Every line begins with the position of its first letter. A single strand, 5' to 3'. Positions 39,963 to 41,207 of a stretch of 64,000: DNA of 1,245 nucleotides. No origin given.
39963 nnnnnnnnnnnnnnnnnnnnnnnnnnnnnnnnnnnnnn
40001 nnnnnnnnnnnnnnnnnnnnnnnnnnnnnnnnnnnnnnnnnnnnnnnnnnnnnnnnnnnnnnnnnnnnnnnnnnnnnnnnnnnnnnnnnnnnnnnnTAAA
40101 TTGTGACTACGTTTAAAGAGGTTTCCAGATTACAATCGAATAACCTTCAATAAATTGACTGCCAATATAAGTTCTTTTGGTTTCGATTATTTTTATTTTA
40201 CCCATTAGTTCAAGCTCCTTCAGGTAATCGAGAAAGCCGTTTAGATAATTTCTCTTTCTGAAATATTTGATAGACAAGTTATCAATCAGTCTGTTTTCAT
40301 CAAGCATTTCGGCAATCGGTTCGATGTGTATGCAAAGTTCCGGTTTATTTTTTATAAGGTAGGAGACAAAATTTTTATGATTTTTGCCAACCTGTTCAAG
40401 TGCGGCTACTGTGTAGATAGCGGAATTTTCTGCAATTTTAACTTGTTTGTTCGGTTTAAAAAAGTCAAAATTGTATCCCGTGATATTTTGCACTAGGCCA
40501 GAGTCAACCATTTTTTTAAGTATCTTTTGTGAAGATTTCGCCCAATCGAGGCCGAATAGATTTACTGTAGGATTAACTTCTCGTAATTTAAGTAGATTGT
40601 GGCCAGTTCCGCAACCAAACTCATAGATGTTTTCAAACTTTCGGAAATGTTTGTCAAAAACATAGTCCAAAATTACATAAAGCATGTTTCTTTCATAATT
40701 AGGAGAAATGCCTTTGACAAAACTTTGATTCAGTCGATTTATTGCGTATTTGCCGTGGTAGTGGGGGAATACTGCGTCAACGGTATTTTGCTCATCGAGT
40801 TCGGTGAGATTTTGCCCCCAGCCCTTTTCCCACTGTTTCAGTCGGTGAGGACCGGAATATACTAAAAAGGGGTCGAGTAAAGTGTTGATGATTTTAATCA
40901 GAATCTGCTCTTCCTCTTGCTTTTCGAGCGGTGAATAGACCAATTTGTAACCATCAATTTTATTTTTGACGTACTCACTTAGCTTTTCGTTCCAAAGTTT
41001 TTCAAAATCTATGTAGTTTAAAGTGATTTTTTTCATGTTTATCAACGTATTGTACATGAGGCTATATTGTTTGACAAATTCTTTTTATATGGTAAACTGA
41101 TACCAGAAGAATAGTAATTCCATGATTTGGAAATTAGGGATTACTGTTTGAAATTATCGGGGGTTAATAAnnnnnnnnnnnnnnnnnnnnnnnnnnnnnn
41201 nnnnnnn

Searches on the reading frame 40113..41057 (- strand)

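Call 59: search_protein_families(library=pfam, proteins=[window:40113-41057:-], max_evalue=0.01)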
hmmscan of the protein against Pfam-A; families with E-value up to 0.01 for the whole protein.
window:40113-41057:- (314 aa): 5 families
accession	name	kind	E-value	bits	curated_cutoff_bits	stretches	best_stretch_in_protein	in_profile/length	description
PF13847.12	Methyltransf_31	-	0.00045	20.4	27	1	142-201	5-65/145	Methyltransferase domain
PF02390.23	Methyltransf_4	-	0.0018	18.2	24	1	145-197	6-58/173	Putative methyltransferase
PF13489.12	Methyltransf_23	-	0.0045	17.2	27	1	134-214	17-81/164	Methyltransferase domain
PF08242.18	Methyltransf_12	-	0.0054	17.9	30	0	146-185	2-42/98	Methyltransferase domain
PF13649.12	Methyltransf_25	-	0.0067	17.5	27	0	144-193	1-49/97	Methyltransferase domain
